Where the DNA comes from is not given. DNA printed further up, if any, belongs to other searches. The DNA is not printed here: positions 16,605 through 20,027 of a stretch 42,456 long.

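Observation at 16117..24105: DNA methyltransferase-HNH nuclease fusion wedged inside an RND efflux operon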

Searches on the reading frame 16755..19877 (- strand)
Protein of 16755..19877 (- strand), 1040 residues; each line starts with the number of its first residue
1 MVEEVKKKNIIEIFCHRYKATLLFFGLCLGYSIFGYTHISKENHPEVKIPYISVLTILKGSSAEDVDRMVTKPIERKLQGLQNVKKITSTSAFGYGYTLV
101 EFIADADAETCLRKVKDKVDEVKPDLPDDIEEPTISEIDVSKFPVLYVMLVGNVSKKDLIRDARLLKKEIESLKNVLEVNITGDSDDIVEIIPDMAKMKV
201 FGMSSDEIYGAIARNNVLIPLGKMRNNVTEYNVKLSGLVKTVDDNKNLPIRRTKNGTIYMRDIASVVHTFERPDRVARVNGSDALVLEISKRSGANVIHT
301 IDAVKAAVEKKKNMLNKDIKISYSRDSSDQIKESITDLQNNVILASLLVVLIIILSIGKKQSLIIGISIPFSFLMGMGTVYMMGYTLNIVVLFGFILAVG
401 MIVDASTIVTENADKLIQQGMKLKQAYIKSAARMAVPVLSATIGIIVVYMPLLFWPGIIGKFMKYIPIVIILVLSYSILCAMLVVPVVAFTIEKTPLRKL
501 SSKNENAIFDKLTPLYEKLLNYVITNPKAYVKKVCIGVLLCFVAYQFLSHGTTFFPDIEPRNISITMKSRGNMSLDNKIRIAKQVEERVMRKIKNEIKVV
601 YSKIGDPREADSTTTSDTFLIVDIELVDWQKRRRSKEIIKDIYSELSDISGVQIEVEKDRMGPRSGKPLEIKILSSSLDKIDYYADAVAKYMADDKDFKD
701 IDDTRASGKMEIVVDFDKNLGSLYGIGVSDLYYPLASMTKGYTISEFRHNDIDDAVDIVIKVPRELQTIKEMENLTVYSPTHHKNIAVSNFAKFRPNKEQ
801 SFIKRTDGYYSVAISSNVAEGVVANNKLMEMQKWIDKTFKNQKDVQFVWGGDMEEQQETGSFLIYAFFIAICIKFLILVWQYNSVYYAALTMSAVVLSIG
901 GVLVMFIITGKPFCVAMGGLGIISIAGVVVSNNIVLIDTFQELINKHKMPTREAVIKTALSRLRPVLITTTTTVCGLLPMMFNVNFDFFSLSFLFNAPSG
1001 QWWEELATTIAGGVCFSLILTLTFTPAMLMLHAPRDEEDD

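Call 3: search_protein_families(library=pfam, proteins=[window:16755-19877:-], max_evalue=0.01)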
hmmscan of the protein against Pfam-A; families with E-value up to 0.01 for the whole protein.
window:16755-19877:- (1040 aa): 2 families
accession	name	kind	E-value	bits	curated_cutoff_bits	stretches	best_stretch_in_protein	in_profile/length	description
PF00873.25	ACR_tran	-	2.5e-163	545.7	28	1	11-1031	2-1019/1021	AcrB/AcrD/AcrF family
PF03176.21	MMPL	-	0.0031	17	20.5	1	865-1034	147-304/333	MMPL family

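Call 4: search_protein_families(library=ncbifam, proteins=[window:16755-19877:-], max_evalue=0.01)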
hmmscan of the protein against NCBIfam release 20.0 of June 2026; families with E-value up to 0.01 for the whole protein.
window:16755-19877:- (1040 aa): 14 families
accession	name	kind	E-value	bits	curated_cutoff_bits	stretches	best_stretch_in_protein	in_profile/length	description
NF033617.1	RND_permease_2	subfamily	1.8e-147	493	1250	1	20-984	10-971/1009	multidrug efflux RND transporter permease subunit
NF000282.2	RND_permease_1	subfamily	5.6e-102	342.4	1250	1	42-982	32-989/1029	multidrug efflux RND transporter permease subunit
TIGR00914.1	2A0601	subfamily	1.9e-96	323.9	701.45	1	22-1037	18-1040/1051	CusA/CzcA family heavy metal efflux RND transporter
NF007905.0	PRK10614.1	equivalog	4.1e-91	306.2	1774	1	12-1030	5-1006/1025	multidrug efflux RND transporter permease subunit MdtC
TIGR00915.1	2A0602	subfamily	4.1e-87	293.1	940.35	1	38-981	29-989/1050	efflux RND transporter permease subunit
NF007798.0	PRK10503.1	equivalog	1.1e-81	274.8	1584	1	14-1031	16-1021/1040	MdtB/MuxB family multidrug efflux RND transporter permease subunit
NF007133.0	PRK09579.1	equivalog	1.2e-77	261.4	1763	1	28-983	23-965/1017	multidrug efflux RND transporter permease subunit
NF007131.0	PRK09577.1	equivalog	1.4e-63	215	1768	1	39-983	30-985/1045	multidrug efflux RND transporter permease subunit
NF007842.1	PRK10555.1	equivalog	2.4e-63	214.4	1854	1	35-983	26-989/1036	multidrug efflux RND transporter permease AcrD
NF011706.2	PRK15127.1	equivalog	7.1e-51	173.2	2150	2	43-642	34-647/1049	multidrug efflux RND transporter permease subunit AcrB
NF000037.1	RND_perm_OqxB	exception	2.6e-41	141.4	2200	2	42-493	35-499/1050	multidrug efflux RND transporter permease subunit OqxB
NF009583.0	PRK13024.1-3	subfamily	1.5e-07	29.9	721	2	341-495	284-434/755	protein translocase subunit SecDF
TIGR00916.1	2A0604s01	subfamily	2.6e-05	23.9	148.6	1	855-981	85-205/231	SecD/SecF family protein translocase subunit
NF009585.0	PRK13024.1-5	equivalog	0.0003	18.9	1037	1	333-551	492-702/993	protein translocase subunit SecDF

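Call 15: find_related_loci(query=window:16755-19877:-, collection=genome_contigs, flank=10000)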
Query window:16755-19877:- (1040 aa) in genome_contigs; peptide patterns used: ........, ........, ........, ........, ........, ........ (x = any residue, [..] = any of these).
42 stretches matched a pattern; 4 encode a relative of the query (tblastn E <= 1e-3); 4 distinct loci.
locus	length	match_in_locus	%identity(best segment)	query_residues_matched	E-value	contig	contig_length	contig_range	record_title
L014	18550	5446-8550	96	6-1040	0e+0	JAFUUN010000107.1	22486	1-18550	MAG: Rickettsiales bacterium isolate RGIG4838 Roe_deer_Rumen-1__c497520, whole genome shotgun sequence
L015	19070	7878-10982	75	6-1040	0e+0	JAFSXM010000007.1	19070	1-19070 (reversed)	MAG: Rickettsiales bacterium isolate RGIG3563 Goat_Rumen.Co__c548088, whole genome shotgun sequence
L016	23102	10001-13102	75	7-1040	0e+0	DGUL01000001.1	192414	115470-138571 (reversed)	MAG TPA_asm: Rickettsiales bacterium UBA4311 UBA4311_contig_6279, whole genome shotgun sequence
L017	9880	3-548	97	859-1040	2e-109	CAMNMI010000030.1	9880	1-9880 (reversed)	MAG: uncultured Rickettsiales bacterium isolate SRR873596_bin.56_metaWRAP_v1.3_MAG genome assembly, contig: NODE.17239_l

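Call 23: search_protein_families(library=pfam, proteins=[L015:5907-7061:+, L015:7063-7842:+, L014:4110-5429:+], max_evalue=0.01)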
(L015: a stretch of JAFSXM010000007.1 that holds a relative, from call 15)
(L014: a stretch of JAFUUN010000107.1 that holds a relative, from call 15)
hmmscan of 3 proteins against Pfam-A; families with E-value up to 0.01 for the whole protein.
L015:5907-7061:+ (384 aa): 2 families
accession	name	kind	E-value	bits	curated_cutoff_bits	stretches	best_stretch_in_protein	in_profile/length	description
PF00145.23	DNA_methylase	-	9.3e-86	288.6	22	1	45-375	1-322/324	C-5 cytosine-specific DNA methylase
PF03602.21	Cons_hypoth95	-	0.0036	17.4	24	1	41-98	39-98/182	Conserved hypothetical protein 95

L015:7063-7842:+ (259 aa): 2 families
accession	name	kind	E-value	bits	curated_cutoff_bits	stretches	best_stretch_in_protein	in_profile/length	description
PF09553.16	RE_Eco47II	-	5.2e-86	287.8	25.9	1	5-214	1-201/202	Eco47II restriction endonuclease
PF15898.10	PRKG1_interact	-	0.00087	20.3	32.4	1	120-161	61-100/101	cGMP-dependent protein kinase interacting domain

L014:4110-5429:+ (440 aa): 6 families
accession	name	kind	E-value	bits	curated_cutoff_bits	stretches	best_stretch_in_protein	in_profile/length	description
PF01555.25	N6_N4_Mtase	-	5.3e-46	157.8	26.7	1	37-297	2-219/221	DNA methylase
PF01844.29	HNH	-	7e-12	45.8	21.4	1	373-416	1-45/47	HNH endonuclease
PF14279.12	HNH_5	-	1.4e-08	35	27.5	1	373-423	1-51/56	HNH endonuclease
PF13395.12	HNH_4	-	4.8e-05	23.7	22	1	383-419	16-52/54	HNH endonuclease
PF02086.21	MethyltransfD12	-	0.0027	17.9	22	0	255-303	14-64/253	D12 class N6 adenine-specific DNA methyltransferase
PF03602.21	Cons_hypoth95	-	0.0033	17.6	24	0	18-52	94-130/182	Conserved hypothetical protein 95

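Call 24: search_protein_families(library=padloc, proteins=[L015:5907-7061:+, L015:7063-7842:+], max_evalue=0.01)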
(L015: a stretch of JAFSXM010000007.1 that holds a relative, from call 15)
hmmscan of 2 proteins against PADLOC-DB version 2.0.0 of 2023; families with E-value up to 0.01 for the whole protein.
L015:5907-7061:+ (384 aa): 64 families (the best 25 are shown)
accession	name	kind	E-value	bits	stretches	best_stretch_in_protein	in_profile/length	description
PDLC03330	MTase_II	-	4.3e-118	392.8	1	41-380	93-427/430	Type II methyltransferase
PDLC03272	MTase_II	-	3.9e-99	330.5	1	28-380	58-391/407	Type II methyltransferase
PDLC03378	MTase_II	-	3.9e-99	330.2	1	45-382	3-333/344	Type II methyltransferase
PDLC03234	MTase_II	-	4.4e-83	277.6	2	42-232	2-192/375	Type II methyltransferase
PDLC00033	DruM2|DruM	-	1.8e-78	262.4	1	34-380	11-365/368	DNA cytosine methylase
PDLC00026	DruM2|DruM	-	5.4e-78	260.9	1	43-379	3-318/336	DNA cytosine methylase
PDLC02650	DrmMII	-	1e-70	236.8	2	174-381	202-420/435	DrmMII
PDLC03326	MTase_II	-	1.8e-70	236.2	2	45-224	5-185/412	Type II methyltransferase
PDLC03237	MTase_II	-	2.3e-66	222.4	2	37-227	786-981/1036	Type II methyltransferase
PDLC03307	MTase_II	-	6e-62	208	1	45-379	1-369/382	Type II methyltransferase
PDLC00027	DruM2|DruM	-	6.3e-56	188.3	2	44-252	11-204/361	DNA cytosine methylase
PDLC02649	DrmMII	-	1.5e-54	183.6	3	110-242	111-247/422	DrmMII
PDLC00030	DruM2|DruM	-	3.6e-54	182.4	2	48-224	9-194/380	DNA cytosine methylase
PDLC00031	DruM2|DruM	-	3.3e-52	175.8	2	46-245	13-197/361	DNA cytosine methylase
PDLC00029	DruM2|DruM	-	2.8e-51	172.8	1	44-379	4-311/329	DNA cytosine methylase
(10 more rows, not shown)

L015:7063-7842:+ (259 aa): 1 family
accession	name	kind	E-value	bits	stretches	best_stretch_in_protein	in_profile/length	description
PDLC03470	REase_II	-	5.2e-29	99.7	1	5-235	6-242/266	Type II restriction enzyme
